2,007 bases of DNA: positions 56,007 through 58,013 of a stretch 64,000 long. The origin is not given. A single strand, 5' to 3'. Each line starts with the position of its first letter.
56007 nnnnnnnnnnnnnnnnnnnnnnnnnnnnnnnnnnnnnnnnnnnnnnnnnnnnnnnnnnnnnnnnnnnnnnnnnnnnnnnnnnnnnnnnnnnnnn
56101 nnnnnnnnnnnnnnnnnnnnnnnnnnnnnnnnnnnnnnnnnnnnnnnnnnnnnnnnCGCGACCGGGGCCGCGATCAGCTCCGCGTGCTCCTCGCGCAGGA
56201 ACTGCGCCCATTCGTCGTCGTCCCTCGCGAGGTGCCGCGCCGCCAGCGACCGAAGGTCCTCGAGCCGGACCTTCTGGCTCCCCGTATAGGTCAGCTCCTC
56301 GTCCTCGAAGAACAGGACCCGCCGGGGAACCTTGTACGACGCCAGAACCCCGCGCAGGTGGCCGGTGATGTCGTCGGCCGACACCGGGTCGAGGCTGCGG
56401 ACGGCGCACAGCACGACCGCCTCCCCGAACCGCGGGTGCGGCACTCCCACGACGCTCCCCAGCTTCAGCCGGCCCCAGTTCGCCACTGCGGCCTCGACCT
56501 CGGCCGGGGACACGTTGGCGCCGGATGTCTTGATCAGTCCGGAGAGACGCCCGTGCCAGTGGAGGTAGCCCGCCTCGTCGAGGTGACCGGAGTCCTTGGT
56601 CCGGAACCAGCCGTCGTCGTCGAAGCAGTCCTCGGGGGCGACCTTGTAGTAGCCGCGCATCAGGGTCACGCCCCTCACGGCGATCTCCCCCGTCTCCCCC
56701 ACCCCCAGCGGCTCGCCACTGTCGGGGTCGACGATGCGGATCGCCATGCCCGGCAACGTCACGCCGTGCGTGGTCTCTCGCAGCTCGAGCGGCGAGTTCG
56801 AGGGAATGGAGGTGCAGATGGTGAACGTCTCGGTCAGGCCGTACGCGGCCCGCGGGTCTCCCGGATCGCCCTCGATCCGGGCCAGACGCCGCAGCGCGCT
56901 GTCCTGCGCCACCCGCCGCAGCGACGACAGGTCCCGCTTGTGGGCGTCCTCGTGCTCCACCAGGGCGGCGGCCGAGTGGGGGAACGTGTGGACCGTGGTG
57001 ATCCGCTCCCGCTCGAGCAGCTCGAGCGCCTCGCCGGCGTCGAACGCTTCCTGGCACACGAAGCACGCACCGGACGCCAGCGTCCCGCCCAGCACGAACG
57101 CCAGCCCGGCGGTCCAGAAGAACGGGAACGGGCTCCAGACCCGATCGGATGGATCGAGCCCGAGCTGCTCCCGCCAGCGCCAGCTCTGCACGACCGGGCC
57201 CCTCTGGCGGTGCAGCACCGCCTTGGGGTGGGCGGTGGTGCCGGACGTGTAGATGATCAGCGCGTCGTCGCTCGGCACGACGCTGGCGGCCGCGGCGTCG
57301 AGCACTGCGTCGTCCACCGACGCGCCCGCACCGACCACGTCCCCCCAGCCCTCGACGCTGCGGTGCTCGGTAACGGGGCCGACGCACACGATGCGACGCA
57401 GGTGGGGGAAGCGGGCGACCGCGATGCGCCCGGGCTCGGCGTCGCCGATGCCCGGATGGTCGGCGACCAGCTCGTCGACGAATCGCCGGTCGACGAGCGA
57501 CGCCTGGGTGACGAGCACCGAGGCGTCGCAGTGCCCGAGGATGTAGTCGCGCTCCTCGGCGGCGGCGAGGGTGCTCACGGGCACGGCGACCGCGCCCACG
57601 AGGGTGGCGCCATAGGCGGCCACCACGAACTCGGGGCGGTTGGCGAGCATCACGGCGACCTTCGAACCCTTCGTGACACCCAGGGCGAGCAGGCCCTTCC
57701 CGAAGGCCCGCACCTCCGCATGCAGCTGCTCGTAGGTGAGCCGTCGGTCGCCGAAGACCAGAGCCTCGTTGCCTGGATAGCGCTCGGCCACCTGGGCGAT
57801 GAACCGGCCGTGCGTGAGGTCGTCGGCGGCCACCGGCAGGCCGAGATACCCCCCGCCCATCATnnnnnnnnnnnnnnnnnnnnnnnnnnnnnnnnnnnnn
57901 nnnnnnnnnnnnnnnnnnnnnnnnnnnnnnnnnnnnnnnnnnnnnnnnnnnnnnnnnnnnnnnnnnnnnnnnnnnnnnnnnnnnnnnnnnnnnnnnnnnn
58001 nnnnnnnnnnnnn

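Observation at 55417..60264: Translationally chained MaoC dehydratase / CCR / acyl-CoA ligase / PECR-like reductase cassette of unknown role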

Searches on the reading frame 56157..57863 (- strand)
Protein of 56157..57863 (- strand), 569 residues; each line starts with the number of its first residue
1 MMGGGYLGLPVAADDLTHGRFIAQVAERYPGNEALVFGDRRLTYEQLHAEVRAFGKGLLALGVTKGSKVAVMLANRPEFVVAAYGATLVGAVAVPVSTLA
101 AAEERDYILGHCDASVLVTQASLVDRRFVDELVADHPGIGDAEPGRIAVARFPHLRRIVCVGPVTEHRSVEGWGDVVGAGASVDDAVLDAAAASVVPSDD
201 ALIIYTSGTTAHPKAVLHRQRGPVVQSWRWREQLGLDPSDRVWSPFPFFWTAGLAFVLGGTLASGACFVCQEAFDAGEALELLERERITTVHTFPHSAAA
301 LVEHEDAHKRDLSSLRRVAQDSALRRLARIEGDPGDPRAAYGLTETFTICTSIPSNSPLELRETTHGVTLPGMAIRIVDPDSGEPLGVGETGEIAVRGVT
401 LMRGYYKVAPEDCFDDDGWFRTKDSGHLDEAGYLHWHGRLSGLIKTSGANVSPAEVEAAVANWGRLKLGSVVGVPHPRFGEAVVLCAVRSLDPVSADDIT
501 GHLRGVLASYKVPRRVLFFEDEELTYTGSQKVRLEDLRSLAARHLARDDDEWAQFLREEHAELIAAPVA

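Call 4: search_protein_families(library=pfam, proteins=[window:56157-57863:-], max_evalue=0.01)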
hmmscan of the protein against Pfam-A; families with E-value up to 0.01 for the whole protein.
window:56157-57863:- (569 aa): 2 families
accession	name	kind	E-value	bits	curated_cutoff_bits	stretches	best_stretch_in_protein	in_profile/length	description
PF00501.34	AMP-binding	-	7.9e-76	255.8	29.9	1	24-406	3-384/384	AMP-binding enzyme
PF13193.12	AMP-binding_C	-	9.8e-08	33.3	24.5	1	455-528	1-75/76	AMP-binding enzyme C-terminal domain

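Call 5: search_protein_families(library=ncbifam, proteins=[window:56157-57863:-], max_evalue=0.01)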
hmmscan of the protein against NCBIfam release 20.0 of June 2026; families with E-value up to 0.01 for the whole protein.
window:56157-57863:- (569 aa): 105 families (the best 25 are shown)
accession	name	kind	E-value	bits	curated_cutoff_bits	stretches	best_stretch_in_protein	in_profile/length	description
NF009233.0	PRK12583.1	subfamily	1.2e-86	291.3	832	1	18-547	20-556/558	fatty acid CoA ligase family protein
NF004837.0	PRK06187.1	subfamily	1.7e-84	284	476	1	16-539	8-520/531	long-chain-fatty-acid--CoA ligase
NF005801.1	PRK07656.1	equivalog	2.4e-80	270.6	657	1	20-534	5-496/500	FadD3 family acyl-CoA ligase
NF004822.0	PRK06178.1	equivalog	2.3e-68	231.2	782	1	21-541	42-567/571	acyl-CoA synthetase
NF004814.0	PRK06164.1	equivalog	5.4e-68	229.9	677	1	22-548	16-537/540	acyl-CoA synthetase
NF006181.0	PRK08314.1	subfamily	3.8e-67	226.8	705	1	22-539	30-552/563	long-chain-fatty-acid--CoA ligase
NF006182.0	PRK08316.1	subfamily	2.6e-66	224.2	663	1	19-539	14-515/523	fatty acyl-CoA synthetase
NF052580.1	Str24CoAsynCasG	equivalog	2e-65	221.2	750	2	192-532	182-541/548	steroid-24-oyl-CoA synthetase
NF004114.0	PRK05605.1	equivalog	4.7e-61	206.8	766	2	173-538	198-566/575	long-chain-fatty-acid--CoA ligase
TIGR03098.1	ligase_PEP_1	hypoth_equivalog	1.2e-59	202.2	592.35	1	20-528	4-505/517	acyl-CoA ligase (AMP-forming), exosortase A system-associated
NF005702.0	PRK07514.1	subfamily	2.3e-57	194.5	558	2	191-538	150-497/506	malonyl-CoA synthase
NF005676.0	PRK07470.1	equivalog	2.5e-57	194.7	774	2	188-543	165-532/544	acyl-CoA synthetase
NF009071.0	PRK12406.1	subfamily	4e-56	190.5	701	1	34-520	5-483/510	acyl-CoA synthetase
NF002966.0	PRK03640.1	equivalog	9.8e-55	186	556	2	200-540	143-479/483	o-succinylbenzoate--CoA ligase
NF006020.0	PRK08162.1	subfamily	1.9e-53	181.6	677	1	16-538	19-535/545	acyl-CoA synthetase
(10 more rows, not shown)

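Call 31: search_solved_structures(query=window:56157-57863:-, show_alignments=0, max_evalue=1e-40)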
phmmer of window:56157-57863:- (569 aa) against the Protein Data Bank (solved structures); distinct sequences matched with E-value up to 1e-40: 3.
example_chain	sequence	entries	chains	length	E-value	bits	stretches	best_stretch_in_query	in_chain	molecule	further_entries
3r44_A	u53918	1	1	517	1.1e-45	159.5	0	183-527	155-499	fatty acyl CoA synthetase FADD13 (FATTY-ACYL-CoA SYNTHETASE)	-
8weu_A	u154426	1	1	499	8.1e-44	153.4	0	184-538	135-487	Fatty-acyl-CoA synthase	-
8wev_A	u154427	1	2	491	1.2e-43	152.7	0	183-537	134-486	Feruloyl-CoA Synthetase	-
